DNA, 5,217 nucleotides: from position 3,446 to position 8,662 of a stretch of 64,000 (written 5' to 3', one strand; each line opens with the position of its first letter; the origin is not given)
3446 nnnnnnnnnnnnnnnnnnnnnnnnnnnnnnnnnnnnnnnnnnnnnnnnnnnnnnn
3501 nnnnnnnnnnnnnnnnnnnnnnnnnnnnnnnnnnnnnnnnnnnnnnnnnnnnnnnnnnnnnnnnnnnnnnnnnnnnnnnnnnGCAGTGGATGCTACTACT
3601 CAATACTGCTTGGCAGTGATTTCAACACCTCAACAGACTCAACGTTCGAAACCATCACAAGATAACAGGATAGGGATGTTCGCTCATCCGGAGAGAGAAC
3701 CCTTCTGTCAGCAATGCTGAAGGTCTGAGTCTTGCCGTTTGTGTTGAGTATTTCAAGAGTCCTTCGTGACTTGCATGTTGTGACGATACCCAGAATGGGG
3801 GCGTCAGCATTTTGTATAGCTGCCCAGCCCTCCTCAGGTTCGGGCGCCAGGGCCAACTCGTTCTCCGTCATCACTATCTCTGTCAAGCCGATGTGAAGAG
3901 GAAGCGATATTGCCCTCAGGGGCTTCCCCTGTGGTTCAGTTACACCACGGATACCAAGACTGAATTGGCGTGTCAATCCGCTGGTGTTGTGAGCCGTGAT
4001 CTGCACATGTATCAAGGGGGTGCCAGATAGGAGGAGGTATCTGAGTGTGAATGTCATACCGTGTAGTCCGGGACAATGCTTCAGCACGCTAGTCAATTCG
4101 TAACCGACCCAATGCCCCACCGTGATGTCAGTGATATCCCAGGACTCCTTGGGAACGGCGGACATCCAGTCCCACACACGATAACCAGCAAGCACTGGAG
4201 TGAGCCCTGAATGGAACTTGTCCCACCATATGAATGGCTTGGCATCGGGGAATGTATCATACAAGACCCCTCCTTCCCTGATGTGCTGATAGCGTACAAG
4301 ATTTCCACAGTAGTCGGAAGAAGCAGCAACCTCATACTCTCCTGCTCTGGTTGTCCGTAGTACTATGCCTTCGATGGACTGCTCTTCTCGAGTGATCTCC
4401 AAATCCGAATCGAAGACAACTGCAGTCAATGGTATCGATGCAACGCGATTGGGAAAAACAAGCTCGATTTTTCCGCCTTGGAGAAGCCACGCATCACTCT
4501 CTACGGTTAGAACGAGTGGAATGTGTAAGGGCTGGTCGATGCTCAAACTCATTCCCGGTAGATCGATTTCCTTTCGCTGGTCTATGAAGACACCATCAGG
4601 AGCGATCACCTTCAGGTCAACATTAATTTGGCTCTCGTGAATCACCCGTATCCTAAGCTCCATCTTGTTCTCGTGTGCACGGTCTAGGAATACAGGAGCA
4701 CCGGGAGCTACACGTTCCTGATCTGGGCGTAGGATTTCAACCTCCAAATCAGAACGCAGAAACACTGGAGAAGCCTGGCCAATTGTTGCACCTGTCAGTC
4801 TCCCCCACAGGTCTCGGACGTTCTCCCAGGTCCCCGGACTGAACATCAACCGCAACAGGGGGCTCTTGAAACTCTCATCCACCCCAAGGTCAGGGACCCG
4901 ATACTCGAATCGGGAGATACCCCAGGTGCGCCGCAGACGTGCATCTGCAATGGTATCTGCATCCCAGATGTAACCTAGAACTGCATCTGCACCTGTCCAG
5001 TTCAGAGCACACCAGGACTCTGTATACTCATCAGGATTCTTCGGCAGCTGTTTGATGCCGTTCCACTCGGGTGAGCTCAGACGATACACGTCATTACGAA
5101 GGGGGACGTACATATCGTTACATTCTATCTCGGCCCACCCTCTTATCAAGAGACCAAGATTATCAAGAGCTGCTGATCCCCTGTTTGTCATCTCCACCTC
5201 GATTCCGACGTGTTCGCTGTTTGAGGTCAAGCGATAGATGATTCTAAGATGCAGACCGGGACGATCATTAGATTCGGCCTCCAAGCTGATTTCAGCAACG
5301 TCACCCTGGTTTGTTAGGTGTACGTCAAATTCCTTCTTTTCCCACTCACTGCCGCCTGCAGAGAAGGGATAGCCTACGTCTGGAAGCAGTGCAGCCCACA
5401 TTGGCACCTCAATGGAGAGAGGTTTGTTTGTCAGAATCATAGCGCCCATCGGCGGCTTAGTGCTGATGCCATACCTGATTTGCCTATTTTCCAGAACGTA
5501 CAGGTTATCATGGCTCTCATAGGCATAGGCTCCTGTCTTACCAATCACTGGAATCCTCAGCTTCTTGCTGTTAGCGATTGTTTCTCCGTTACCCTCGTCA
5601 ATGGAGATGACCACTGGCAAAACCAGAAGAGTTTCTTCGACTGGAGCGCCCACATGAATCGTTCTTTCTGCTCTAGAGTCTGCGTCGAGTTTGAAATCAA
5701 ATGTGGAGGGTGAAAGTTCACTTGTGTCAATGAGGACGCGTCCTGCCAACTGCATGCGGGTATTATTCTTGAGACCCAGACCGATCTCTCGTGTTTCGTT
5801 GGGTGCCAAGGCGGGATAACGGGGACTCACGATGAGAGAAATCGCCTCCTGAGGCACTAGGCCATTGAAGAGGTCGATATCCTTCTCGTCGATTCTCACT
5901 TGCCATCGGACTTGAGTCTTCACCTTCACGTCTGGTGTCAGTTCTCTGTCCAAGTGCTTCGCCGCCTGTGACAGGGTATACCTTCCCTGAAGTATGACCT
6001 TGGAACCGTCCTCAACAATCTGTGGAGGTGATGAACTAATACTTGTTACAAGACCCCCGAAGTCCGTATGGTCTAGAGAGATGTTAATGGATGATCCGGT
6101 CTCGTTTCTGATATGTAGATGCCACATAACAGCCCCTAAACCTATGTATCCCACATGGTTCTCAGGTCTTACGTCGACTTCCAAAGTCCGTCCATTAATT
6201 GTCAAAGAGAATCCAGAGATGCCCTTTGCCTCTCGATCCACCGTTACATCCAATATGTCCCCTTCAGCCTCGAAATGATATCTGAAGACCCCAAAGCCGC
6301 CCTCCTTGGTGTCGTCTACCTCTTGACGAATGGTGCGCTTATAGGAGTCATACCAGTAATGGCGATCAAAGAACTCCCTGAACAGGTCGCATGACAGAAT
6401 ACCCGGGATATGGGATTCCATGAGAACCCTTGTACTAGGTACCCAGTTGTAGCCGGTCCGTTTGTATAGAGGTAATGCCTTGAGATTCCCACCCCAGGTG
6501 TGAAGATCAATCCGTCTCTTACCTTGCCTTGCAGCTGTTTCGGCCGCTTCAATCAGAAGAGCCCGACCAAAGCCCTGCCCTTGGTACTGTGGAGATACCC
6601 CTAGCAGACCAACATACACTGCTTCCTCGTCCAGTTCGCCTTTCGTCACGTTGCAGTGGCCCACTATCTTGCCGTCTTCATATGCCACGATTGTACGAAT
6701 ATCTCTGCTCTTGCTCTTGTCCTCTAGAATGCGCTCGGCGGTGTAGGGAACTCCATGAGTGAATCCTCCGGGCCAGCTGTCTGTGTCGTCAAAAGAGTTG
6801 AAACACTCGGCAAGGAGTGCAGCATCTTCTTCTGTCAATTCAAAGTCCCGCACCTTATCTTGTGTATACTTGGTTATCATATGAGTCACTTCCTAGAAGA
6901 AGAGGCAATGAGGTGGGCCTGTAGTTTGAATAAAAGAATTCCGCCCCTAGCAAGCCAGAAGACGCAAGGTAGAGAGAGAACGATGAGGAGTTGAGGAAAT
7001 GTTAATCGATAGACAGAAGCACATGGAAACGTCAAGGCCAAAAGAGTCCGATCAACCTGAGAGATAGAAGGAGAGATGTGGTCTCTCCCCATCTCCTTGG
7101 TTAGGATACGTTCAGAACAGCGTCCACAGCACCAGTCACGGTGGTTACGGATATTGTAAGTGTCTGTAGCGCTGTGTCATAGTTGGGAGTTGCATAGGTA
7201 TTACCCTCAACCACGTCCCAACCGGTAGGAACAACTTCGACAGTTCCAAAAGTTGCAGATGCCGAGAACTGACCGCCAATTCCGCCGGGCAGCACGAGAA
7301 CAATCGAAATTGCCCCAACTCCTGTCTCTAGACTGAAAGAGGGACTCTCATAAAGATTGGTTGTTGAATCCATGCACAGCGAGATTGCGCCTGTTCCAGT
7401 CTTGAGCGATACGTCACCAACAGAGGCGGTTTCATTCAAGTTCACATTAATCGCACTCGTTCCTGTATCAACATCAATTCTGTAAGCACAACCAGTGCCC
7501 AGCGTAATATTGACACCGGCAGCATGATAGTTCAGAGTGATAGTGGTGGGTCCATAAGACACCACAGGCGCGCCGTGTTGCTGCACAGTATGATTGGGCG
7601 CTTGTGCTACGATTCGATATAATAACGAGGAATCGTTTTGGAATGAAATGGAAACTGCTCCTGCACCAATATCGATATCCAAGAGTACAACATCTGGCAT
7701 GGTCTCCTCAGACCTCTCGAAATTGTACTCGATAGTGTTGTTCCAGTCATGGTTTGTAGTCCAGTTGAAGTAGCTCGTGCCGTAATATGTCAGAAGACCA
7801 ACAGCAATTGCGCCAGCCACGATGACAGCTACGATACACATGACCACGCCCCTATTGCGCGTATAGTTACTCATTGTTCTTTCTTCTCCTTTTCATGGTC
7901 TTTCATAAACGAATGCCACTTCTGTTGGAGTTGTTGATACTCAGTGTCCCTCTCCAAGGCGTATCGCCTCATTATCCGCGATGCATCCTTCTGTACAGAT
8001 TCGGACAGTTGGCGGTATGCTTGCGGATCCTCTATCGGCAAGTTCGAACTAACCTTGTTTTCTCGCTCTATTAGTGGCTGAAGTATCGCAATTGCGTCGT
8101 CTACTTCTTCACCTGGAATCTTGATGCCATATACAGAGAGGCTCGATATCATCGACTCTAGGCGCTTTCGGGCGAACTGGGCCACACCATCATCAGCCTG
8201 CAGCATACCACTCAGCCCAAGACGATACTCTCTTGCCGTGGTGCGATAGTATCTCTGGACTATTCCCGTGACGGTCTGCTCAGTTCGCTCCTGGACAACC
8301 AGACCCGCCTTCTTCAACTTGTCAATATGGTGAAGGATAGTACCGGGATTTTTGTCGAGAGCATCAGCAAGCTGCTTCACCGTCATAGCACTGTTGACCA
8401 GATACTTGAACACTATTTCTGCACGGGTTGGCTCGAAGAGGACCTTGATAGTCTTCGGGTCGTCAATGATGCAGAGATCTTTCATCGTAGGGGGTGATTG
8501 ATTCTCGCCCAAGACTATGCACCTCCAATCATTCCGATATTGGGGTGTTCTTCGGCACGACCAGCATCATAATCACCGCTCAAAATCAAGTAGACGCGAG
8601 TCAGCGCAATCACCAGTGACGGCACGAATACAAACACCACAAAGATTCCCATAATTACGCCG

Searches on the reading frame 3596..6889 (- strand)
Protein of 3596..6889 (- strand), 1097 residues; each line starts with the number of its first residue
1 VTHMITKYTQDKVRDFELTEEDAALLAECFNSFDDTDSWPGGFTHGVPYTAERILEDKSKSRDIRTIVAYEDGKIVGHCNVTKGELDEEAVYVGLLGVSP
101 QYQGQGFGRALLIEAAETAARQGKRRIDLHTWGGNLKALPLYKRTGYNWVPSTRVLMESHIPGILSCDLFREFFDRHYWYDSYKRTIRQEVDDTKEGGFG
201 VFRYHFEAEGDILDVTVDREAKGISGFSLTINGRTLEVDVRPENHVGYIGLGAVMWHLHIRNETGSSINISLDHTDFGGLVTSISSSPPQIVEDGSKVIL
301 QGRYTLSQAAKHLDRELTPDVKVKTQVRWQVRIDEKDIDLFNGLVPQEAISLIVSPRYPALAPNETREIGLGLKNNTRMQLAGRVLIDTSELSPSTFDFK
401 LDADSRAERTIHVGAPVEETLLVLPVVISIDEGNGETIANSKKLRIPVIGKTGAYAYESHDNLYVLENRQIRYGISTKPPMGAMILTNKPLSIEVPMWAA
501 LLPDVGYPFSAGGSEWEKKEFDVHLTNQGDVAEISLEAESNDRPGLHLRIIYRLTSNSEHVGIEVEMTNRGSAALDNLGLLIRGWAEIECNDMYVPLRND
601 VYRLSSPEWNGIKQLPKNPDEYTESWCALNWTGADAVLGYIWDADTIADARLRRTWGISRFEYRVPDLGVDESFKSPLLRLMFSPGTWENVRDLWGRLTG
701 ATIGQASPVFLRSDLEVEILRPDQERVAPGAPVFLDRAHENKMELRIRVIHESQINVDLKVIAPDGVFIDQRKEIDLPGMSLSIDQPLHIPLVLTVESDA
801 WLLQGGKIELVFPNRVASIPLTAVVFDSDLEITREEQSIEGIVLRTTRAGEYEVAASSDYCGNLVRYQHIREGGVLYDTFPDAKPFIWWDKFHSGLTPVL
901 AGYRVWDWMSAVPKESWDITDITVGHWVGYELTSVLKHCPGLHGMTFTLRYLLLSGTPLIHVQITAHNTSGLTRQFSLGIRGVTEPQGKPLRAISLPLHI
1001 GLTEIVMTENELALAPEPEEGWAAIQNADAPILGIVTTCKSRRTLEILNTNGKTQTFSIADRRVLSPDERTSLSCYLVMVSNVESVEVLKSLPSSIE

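Call 45: search_protein_families(library=pfam, proteins=[window:3596-6889:-], max_evalue=0.0001)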
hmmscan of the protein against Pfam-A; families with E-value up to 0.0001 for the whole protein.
window:3596-6889:- (1097 aa): 3 families
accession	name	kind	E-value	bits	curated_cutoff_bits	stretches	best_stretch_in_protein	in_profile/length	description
PF00583.31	Acetyltransf_1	-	4.1e-17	63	20.7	1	55-147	24-116/116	Acetyltransferase (GNAT) family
PF13508.13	Acetyltransf_7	-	6.3e-13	49.3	27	1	65-147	4-82/84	Acetyltransferase (GNAT) domain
PF13673.13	Acetyltransf_10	-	1.9e-09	38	23.6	1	59-150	26-110/128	Acetyltransferase (GNAT) domain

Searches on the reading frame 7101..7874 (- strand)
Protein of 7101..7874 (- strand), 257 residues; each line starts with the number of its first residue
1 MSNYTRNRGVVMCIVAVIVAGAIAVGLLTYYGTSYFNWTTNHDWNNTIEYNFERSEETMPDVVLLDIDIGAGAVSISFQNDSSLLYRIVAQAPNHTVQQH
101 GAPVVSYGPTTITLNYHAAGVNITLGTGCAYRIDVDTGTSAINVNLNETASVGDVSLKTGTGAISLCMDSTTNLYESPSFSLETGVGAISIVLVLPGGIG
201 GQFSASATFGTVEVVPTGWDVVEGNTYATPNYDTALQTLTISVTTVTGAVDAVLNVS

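Call 45: search_protein_families(library=pfam, proteins=[window:7101-7874:-], max_evalue=0.0001)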
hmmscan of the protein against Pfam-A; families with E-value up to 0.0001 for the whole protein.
window:7101-7874:- (257 aa): 1 family
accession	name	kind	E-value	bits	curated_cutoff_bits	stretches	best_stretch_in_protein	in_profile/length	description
PF09922.15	LiaF-like_C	-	1.5e-05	25.3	29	0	151-251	13-113/114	Cell wall-active antibiotics response LiaF, C-terminal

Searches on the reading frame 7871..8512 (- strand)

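Call 45: search_protein_families(library=pfam, proteins=[window:7871-8512:-], max_evalue=0.0001)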
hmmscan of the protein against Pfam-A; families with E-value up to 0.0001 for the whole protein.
window:7871-8512:- (213 aa): 4 families
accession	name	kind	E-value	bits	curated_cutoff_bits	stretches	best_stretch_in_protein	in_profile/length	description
PF01022.26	HTH_5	-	2.3e-11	43.8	22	1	28-72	2-45/47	Bacterial regulatory protein, arsR family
PF12840.13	HTH_20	-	1.3e-09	38.3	27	1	28-74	4-50/51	Helix-turn-helix domain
PF13412.12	HTH_24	-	2e-06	27.7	21.9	1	40-72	15-47/48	Winged helix-turn-helix DNA-binding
PF25212.1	HVO_A0114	-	3.6e-05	23.9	27.6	0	16-80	10-74/84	HVO_A0114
